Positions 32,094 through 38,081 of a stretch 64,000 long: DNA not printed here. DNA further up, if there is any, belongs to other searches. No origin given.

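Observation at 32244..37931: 1895-aa secreted protein built around at least 12 thrombospondin-type-3-like Ca-binding repeats with invariant D-G-[WY]-E endings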

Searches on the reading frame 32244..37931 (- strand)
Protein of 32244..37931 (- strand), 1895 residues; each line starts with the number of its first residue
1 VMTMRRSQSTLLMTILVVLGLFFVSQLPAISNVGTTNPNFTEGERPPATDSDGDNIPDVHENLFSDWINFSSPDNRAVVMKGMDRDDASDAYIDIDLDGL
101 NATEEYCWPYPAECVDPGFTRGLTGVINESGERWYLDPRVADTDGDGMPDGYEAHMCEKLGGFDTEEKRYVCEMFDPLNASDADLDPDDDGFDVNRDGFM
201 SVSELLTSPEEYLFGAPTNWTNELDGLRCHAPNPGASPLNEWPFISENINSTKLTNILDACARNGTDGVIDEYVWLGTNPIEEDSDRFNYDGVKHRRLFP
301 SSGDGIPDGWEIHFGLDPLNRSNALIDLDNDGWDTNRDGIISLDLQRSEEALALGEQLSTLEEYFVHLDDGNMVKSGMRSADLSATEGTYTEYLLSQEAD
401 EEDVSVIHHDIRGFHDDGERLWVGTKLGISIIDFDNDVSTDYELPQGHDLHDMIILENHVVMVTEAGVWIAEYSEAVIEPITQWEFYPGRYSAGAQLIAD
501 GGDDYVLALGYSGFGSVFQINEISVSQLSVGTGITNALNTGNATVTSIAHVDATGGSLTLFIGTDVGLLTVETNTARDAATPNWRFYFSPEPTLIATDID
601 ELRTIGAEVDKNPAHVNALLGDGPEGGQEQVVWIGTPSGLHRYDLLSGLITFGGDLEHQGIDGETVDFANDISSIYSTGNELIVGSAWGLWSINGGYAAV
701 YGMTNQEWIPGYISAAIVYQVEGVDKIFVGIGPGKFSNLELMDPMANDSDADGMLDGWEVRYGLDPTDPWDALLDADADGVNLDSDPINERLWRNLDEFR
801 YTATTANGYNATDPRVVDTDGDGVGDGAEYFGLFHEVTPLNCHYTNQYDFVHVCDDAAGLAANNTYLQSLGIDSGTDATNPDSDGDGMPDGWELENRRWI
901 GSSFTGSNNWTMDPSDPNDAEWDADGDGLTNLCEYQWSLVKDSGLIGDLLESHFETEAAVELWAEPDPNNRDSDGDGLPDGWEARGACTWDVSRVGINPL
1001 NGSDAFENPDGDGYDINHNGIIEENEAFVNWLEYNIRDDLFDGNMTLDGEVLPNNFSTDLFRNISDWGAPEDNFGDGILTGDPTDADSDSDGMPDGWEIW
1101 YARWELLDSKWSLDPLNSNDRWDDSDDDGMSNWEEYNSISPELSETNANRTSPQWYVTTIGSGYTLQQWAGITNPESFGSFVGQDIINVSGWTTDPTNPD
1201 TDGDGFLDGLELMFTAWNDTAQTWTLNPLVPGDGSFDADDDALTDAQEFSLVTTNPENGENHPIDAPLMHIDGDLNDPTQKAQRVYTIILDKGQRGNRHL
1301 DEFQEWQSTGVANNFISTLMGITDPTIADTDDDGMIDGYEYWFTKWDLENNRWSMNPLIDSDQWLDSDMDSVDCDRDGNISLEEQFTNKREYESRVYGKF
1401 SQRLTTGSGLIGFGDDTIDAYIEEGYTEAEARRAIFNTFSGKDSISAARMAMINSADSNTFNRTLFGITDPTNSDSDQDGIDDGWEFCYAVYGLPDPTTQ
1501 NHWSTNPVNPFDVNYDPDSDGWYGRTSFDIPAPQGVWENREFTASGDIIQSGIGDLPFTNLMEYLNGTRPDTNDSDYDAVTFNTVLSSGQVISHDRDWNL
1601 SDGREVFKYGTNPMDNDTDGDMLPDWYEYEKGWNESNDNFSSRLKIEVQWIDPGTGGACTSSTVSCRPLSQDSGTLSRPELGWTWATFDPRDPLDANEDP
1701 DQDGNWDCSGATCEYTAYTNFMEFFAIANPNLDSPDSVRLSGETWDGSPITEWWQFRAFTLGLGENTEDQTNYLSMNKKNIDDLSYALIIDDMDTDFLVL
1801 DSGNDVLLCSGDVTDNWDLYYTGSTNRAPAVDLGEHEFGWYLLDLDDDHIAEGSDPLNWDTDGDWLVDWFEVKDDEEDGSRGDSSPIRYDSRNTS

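Call 6: search_protein_families(library=pfam, proteins=[window:32244-37931:-], max_evalue=1)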
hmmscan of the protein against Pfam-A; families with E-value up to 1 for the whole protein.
window:32244-37931:- (1895 aa): 2 families
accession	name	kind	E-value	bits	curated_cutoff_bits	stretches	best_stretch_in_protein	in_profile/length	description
PF18884.5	TSP3_bac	-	0.0006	20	25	5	972-984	1-13/22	Bacterial TSP3 repeat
PF09426.16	Nyv1_longin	-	0.062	13.8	25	1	1765-1827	19-83/137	Vacuolar R-SNARE Nyv1, longin domain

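Call 11: find_homologous_proteins(query=window:32244-37931:-, max_evalue=0.00001)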
Query window:32244-37931:- (1895 aa): 492 proteins with E <= 0.00001 among 8000 candidates; the best 120 are listed.
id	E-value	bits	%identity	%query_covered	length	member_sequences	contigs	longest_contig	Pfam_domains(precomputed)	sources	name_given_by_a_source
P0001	0.0e+0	4269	95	100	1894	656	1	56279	-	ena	-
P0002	0.0e+0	4217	94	100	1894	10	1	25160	-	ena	-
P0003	0.0e+0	3695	81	100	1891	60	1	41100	-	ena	-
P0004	0.0e+0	3649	80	100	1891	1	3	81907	-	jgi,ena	jgi:hypothetical protein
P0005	0.0e+0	3603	79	100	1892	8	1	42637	-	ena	-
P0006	0.0e+0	3594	79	100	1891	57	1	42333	-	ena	-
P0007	0.0e+0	3571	79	100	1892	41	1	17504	-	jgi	jgi:hypothetical protein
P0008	0.0e+0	3532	79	99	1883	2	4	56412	-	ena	-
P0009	0.0e+0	3532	78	100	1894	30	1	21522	-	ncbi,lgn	-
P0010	0.0e+0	3525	78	99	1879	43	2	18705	-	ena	-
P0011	0.0e+0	3502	77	100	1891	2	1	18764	-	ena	-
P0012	0.0e+0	3470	76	100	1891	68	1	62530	-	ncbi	-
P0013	0.0e+0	3455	84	91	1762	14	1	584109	-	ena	-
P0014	0.0e+0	3275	73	100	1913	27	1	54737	-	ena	-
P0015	0.0e+0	3259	72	100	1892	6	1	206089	-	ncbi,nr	ncbi:MAG: hypothetical protein QGI21_06080 [Candidatus Poseidoniaceae archaeon]|nr:hypothetical prot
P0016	0.0e+0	3259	72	100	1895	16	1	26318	PF18884.6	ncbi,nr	ncbi:MAG TPA: hypothetical protein EYG33_08295 [Candidatus Poseidoniales archaeon]|nr:hypothetical p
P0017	0.0e+0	3186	72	99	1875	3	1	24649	-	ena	-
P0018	0.0e+0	3147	71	99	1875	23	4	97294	PF18884.6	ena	-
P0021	0.0e+0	2565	59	99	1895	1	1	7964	-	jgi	-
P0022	0.0e+0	2559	59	99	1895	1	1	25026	-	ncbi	-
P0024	0.0e+0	2515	60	100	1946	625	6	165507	-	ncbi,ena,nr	ncbi:MAG: hypothetical protein OSA38_01985 [Candidatus Poseidoniaceae archaeon]|nr:hypothetical prot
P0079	0.0e+0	1958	49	99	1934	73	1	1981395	PF18884.6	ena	-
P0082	0.0e+0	1914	49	100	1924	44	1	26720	PF18884.6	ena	-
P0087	0.0e+0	1633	46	100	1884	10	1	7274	PF18884.6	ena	-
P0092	0.0e+0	1564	45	100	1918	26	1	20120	PF18884.6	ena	-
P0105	0.0e+0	1544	40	80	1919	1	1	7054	PF18884.6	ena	-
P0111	0.0e+0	1542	43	100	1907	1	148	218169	-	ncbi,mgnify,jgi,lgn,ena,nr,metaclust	ncbi:MAG: hypothetical protein HOG58_00455 [Euryarchaeota archaeon]|mgnify:CR=1 FL=1|jgi:hypothetica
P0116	0.0e+0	1540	44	100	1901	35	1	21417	PF18884.6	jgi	jgi:hypothetical protein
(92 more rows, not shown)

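Call 13: search_protein_families(library=ncbifam, proteins=[window:32244-37931:-], max_evalue=0.1)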
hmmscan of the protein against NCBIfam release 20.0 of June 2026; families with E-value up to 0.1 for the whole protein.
window:32244-37931:- (1895 aa): 2 families
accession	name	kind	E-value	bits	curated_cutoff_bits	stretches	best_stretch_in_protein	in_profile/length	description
NF033765.2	gliding_CglD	equivalog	5.2e-07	27.8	400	3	743-986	142-368/1124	adventurous gliding motility lipoprotein CglD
NF047639.1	throspo3_MtsD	equivalog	4e-06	25.3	800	3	296-336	478-518/651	cell-cell cohesion protein MtsD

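Call 19: find_encoding_contigs(protein=P0111, flank=10000, max_places=3)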
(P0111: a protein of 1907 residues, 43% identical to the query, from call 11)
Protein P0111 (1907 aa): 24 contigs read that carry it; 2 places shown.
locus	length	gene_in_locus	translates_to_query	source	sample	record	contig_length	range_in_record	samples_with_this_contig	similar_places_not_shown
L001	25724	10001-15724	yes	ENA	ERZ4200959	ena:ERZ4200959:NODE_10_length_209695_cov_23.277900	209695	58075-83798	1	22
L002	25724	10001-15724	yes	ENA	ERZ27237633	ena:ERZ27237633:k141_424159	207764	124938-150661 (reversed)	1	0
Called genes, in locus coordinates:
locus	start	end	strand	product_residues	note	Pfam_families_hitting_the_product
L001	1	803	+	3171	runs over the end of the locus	PF02516:STT3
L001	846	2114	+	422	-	PF00082:Peptidase_S8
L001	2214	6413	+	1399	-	PF13229:Beta_helix (weak), PF17957:Big_7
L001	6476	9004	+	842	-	PF13191:AAA_16, PF14938:SNAP (faint), PF09976:TPR_21 (faint), PF00515:TPR_1 (faint), PF07719:TPR_2 (faint), PF13181:TPR_8 (faint), PF13424:TPR_12, PF17874:TPR_MalT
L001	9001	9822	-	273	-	PF23023:Anti-Pycsar_Apyc1, PF00753:Lactamase_B, PF12706:Lactamase_B_2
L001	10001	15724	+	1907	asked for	-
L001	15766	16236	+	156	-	-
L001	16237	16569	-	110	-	-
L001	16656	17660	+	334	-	PF01470:Peptidase_C15, PF00293:NUDIX, PF14815:NUDIX_4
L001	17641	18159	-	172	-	PF01877:RNA_binding (weak)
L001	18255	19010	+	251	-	-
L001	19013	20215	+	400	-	PF00226:DnaJ, PF01556:DnaJ_C, PF15777:Anti-TRAP (faint), PF00684:DnaJ_CXXCXGXG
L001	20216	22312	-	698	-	-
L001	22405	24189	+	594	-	PF17884:DUF5591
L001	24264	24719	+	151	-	PF08069:Ribosomal_S13_N, PF00312:Ribosomal_S15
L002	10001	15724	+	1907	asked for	-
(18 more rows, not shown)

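Call 20: find_encoding_contigs(protein=P0024, flank=10000, max_places=2)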
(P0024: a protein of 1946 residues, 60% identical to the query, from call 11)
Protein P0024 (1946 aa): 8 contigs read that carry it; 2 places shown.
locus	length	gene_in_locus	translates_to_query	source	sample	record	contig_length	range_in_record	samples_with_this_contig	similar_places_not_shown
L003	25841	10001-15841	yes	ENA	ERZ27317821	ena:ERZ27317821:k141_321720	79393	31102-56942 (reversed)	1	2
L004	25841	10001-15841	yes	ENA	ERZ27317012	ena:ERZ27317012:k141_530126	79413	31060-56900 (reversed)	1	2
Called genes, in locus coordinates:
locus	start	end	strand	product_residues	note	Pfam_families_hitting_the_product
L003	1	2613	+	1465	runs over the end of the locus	PF13229:Beta_helix (weak), PF17957:Big_7 (weak)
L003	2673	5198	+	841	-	PF13191:AAA_16, PF13401:AAA_22 (faint), PF07719:TPR_2 (faint), PF13424:TPR_12 (weak), PF17874:TPR_MalT (weak), PF13424:TPR_12, PF17874:TPR_MalT (weak), PF13424:TPR_12 (weak), +5 more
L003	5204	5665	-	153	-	-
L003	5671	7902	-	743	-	-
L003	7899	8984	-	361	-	-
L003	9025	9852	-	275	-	PF00753:Lactamase_B, PF23023:Anti-Pycsar_Apyc1, PF12706:Lactamase_B_2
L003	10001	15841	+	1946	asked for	-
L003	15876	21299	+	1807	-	-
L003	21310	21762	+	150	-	-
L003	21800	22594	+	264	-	-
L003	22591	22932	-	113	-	-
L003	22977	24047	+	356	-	PF01470:Peptidase_C15, PF00293:NUDIX, PF14815:NUDIX_4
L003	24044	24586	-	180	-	-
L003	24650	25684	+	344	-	PF00535:Glycos_transf_2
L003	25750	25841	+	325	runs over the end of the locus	-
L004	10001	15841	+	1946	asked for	-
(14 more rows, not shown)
